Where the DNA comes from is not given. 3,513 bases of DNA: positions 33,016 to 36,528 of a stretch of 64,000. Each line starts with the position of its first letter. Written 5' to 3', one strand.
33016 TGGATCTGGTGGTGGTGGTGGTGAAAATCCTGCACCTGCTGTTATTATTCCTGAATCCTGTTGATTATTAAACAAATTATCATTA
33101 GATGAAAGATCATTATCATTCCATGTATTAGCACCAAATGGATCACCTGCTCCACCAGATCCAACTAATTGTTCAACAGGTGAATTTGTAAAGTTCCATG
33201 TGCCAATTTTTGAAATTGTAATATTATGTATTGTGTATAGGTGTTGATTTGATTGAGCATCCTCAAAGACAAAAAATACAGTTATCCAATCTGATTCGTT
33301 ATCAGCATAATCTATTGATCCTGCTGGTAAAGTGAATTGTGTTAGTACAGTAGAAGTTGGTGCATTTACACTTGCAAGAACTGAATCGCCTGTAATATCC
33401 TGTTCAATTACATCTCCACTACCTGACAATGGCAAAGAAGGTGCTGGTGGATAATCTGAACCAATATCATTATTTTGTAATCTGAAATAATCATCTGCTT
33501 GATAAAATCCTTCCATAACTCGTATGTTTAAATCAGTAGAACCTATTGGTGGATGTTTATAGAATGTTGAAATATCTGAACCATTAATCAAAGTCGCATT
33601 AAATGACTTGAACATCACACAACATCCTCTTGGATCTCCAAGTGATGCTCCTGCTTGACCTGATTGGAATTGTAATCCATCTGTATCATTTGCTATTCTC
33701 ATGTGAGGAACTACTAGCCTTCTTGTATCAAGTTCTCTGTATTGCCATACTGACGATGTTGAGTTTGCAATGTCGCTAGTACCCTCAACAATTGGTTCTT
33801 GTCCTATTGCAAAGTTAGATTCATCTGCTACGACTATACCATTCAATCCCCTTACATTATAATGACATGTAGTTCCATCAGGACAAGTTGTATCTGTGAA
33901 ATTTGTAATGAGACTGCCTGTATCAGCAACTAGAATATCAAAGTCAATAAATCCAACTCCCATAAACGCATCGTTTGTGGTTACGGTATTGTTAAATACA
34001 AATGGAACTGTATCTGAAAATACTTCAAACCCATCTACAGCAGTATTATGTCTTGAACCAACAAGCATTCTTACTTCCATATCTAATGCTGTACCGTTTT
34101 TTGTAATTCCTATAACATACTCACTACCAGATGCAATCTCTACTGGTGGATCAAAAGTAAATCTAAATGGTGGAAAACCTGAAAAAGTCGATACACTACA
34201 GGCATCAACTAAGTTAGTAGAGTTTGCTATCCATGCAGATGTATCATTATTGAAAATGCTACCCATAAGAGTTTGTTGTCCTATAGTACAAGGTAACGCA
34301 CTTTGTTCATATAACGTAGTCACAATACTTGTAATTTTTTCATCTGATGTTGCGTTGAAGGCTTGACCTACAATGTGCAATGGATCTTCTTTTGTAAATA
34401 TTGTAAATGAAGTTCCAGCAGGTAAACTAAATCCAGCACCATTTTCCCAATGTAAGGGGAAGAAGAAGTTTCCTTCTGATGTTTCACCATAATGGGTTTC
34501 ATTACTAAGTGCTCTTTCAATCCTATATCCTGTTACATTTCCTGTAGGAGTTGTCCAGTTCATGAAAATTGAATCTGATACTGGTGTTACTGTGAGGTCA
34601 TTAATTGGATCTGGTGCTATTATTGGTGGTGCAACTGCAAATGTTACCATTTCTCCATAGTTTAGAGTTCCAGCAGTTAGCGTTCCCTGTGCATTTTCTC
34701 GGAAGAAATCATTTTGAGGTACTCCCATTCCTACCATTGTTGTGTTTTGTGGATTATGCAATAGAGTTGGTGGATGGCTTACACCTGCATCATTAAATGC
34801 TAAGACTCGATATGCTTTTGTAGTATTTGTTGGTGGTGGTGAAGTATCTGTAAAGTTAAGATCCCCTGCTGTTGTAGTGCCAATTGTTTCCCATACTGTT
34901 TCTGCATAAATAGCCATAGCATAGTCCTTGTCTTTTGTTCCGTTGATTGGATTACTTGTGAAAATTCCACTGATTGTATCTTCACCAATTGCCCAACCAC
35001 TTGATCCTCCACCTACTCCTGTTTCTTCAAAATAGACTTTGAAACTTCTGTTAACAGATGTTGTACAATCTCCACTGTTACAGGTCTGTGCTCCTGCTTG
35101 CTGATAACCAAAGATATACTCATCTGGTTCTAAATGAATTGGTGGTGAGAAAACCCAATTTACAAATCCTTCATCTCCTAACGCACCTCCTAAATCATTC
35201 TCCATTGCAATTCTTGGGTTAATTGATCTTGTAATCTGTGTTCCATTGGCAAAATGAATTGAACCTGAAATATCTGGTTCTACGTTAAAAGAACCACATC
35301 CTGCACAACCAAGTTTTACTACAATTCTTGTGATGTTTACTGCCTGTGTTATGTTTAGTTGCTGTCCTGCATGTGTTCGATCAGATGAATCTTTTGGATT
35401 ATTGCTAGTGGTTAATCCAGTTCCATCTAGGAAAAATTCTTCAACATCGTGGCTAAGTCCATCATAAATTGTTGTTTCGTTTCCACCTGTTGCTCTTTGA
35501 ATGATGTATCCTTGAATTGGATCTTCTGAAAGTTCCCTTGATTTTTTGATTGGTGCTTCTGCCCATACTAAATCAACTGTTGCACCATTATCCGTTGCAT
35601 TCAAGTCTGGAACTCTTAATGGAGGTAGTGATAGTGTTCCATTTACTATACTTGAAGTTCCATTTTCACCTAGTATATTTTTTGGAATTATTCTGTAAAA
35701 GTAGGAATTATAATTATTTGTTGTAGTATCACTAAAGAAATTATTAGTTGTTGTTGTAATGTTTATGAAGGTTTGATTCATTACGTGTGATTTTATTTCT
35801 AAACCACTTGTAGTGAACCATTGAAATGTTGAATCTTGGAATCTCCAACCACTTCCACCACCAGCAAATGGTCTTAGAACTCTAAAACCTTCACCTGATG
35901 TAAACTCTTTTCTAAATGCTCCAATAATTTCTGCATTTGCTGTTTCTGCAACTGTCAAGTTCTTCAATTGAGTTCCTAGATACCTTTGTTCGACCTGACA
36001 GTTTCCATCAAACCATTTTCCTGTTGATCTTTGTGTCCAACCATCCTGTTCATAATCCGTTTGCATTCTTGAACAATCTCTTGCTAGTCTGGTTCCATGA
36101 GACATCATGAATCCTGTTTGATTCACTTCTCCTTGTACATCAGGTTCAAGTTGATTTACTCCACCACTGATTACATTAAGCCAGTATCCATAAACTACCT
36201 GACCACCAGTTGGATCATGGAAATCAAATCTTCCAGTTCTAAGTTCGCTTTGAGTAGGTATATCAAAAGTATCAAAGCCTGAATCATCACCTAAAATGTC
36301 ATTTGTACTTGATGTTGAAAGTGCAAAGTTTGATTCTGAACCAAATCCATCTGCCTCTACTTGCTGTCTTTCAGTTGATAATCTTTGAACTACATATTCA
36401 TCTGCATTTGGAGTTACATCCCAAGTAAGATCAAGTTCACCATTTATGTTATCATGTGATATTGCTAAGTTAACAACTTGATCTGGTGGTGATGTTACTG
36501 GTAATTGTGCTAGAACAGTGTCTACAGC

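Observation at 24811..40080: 5089-aa mosaic giant protein initiated at TTG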

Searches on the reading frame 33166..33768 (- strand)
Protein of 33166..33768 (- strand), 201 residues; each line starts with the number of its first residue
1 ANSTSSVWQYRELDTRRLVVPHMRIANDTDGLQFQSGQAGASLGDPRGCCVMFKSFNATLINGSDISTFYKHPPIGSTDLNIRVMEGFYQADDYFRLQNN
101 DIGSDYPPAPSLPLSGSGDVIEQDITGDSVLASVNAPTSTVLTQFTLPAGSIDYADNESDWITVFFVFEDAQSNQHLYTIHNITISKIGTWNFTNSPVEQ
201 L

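Call 70: search_protein_families(library=pfam, proteins=[window:33166-33768:-], max_evalue=5)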
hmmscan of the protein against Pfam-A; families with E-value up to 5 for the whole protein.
window:33166-33768:- (201 aa): 0 families

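Call 90: search_solved_structures(query=A6, max_evalue=10)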
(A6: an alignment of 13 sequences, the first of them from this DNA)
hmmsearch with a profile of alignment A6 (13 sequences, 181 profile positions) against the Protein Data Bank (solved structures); distinct sequences matched with E-value up to 10: 1.
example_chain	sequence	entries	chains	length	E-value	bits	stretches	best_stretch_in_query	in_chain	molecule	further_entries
3o6u_A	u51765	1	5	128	0.08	16.1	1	70-151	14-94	uncharacterized protein CPE2226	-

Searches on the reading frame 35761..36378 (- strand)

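Call 70: search_protein_families(library=pfam, proteins=[window:35761-36378:-], max_evalue=5)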
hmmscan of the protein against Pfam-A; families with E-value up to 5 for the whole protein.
window:35761-36378:- (206 aa): 1 family
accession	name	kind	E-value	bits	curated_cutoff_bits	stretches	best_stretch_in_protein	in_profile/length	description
PF15805.10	SCNM1_acidic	-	0.78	9.9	27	1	111-123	16-28/47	Acidic C-terminal region of sodium channel modifier 1 SCNM1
